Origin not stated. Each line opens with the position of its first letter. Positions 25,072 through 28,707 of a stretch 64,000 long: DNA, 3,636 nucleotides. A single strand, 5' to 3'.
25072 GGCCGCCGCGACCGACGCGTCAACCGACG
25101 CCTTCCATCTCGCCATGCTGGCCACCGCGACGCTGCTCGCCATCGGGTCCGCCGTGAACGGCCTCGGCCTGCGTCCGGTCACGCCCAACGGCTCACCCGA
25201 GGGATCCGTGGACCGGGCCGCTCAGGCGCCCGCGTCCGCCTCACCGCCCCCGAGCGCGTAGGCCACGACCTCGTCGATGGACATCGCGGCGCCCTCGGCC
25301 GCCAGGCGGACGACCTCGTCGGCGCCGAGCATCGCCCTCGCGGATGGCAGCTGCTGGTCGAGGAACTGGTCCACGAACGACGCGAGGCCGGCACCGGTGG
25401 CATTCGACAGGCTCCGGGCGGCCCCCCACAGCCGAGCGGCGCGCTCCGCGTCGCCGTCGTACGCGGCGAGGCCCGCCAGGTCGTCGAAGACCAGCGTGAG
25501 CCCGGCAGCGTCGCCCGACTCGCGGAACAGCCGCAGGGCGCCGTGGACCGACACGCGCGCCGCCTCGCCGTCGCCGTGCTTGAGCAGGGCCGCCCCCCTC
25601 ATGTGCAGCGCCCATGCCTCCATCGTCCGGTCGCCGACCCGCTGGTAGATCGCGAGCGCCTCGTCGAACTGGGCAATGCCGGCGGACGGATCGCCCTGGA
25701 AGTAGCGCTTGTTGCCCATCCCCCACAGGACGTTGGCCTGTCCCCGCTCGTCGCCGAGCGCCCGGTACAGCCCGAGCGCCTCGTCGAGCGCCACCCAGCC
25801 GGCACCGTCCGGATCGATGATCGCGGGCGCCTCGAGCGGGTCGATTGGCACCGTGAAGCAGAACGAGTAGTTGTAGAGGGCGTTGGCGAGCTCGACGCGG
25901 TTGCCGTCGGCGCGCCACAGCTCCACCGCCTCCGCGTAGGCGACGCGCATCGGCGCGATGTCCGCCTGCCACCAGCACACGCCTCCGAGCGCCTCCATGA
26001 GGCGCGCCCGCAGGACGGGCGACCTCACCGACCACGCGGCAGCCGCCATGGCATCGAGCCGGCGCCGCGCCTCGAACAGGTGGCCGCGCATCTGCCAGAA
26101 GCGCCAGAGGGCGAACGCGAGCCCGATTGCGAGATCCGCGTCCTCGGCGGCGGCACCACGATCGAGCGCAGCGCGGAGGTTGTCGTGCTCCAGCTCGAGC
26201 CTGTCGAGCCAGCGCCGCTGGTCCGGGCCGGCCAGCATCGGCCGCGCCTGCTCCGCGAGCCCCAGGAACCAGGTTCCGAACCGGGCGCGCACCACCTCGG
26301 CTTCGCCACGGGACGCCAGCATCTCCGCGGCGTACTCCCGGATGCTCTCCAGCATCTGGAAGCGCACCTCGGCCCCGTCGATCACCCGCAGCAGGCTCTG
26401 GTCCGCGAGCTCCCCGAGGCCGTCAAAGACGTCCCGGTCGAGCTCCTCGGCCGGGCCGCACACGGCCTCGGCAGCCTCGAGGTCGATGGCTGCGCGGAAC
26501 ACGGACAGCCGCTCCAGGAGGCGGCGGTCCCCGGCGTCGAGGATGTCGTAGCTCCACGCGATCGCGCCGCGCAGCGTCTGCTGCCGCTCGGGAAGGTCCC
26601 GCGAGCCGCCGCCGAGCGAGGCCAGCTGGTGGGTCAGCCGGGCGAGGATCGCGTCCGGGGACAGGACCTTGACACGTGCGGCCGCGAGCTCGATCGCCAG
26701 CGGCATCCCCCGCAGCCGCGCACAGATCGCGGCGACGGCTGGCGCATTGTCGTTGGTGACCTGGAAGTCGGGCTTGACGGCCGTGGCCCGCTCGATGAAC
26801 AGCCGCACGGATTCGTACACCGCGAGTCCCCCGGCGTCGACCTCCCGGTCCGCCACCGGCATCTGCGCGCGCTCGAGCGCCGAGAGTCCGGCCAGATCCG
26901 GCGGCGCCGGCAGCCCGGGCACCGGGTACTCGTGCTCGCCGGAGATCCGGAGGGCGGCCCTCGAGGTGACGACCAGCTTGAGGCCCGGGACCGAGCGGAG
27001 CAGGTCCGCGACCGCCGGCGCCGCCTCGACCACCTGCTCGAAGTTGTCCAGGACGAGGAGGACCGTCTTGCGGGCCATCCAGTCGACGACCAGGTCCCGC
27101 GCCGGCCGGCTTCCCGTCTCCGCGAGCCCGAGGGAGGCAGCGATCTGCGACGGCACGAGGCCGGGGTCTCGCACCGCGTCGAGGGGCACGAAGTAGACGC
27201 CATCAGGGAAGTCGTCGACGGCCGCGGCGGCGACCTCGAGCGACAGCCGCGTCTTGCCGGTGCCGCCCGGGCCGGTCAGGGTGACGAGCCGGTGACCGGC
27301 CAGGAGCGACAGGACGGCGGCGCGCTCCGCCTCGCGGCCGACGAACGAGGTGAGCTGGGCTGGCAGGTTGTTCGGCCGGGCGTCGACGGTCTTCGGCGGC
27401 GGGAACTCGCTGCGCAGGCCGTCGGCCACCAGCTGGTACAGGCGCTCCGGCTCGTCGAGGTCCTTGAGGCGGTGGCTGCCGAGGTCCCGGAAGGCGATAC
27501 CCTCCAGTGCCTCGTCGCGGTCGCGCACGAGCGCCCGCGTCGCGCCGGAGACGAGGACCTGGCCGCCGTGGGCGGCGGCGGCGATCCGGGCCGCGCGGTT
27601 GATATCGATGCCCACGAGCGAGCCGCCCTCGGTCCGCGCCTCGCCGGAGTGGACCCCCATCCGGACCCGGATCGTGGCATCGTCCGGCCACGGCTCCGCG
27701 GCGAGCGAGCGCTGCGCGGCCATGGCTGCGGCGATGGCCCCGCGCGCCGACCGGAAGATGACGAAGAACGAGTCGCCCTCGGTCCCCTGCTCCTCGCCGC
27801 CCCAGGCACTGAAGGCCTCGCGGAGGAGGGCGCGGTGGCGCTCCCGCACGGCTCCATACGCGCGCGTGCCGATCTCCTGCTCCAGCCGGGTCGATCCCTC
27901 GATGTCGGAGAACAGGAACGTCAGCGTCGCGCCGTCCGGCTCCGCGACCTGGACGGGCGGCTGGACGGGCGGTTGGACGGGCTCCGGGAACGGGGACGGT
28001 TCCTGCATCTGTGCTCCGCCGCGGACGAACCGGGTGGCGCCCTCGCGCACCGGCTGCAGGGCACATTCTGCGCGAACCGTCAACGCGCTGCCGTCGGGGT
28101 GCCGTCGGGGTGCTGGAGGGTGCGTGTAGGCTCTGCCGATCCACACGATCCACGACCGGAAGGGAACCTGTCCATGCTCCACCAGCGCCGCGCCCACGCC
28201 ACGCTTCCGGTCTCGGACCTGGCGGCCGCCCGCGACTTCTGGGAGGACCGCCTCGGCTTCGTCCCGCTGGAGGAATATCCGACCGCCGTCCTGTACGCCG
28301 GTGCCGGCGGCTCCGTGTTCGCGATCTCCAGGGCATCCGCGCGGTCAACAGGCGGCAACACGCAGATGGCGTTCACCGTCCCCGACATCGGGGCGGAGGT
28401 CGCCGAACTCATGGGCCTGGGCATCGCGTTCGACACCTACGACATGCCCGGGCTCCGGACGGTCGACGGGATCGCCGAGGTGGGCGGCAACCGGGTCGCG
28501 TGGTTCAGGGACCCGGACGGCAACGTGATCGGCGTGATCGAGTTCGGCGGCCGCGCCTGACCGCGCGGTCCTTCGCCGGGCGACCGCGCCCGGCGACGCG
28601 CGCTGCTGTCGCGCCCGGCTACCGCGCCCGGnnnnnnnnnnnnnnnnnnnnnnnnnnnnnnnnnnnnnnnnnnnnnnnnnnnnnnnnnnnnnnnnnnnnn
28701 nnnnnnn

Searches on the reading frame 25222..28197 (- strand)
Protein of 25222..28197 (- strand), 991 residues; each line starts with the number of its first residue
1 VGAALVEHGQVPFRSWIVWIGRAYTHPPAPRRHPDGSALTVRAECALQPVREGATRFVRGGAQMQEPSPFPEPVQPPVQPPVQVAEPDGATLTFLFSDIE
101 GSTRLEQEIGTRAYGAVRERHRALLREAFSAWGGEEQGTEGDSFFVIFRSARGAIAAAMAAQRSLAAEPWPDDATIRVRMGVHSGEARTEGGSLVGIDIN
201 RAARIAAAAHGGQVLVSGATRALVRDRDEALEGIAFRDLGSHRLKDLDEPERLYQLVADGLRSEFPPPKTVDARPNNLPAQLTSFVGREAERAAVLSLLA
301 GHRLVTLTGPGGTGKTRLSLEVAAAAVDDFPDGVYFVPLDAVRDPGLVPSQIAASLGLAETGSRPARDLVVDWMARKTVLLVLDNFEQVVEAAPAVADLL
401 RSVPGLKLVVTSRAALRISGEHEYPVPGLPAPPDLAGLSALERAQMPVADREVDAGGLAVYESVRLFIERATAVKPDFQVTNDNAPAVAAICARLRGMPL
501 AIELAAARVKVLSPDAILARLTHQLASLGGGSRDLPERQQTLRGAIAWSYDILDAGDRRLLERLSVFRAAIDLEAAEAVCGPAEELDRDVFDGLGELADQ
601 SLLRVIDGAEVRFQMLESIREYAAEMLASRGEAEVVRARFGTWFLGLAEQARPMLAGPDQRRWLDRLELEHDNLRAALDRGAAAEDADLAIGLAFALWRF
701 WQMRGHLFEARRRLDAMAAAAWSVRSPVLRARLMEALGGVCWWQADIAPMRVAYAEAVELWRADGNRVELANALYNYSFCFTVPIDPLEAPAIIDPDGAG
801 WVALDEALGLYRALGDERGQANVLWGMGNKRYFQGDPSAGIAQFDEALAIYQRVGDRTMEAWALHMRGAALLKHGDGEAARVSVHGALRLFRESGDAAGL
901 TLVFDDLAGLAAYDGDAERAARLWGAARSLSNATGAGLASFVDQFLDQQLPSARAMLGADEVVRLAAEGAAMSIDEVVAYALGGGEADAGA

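Call 49: search_protein_families(library=pfam, proteins=[window:25222-28197:-], max_evalue=0.001)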
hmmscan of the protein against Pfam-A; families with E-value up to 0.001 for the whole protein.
window:25222-28197:- (991 aa): 5 families
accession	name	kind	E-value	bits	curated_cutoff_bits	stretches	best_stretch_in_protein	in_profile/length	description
PF13424.12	TPR_12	-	4.2e-08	33.7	30.1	1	821-882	3-66/77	Tetratricopeptide repeat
PF13191.12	AAA_16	-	5e-07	30.8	32.6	1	285-344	2-63/167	AAA ATPase domain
PF00211.25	Guanylate_cyc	-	2.7e-06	27.5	21.9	1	91-237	8-163/183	Adenylate and Guanylate cyclase catalytic domain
PF13481.12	AAA_25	-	3.1e-05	24.1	27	1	296-410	27-148/195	AAA domain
PF13401.12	AAA_22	-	3.4e-05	24.6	27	1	302-399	5-104/130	AAA domain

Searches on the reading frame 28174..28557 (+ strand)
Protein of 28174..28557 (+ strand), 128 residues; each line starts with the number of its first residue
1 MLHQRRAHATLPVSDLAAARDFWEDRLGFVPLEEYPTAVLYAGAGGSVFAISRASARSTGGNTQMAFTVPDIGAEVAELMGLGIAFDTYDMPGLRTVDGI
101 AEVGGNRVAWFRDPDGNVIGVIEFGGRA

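Call 49: search_protein_families(library=pfam, proteins=[window:28174-28557:+], max_evalue=0.001)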
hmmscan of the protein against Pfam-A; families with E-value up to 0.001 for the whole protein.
seq(128 aa): 3 families
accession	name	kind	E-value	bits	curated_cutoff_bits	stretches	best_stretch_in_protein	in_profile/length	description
PF00903.31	Glyoxalase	-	1.9e-11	44.9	20.6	1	7-119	3-119/121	Glyoxalase/Bleomycin resistance protein/Dioxygenase superfamily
PF18029.7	Glyoxalase_6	-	0.00031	21.8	23.6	0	11-118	4-102/106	Glyoxalase-like domain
PF22677.2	Ble-like_N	-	0.00052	20.2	24.5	1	8-29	4-25/41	Bleomycin resistance protein-like N-terminal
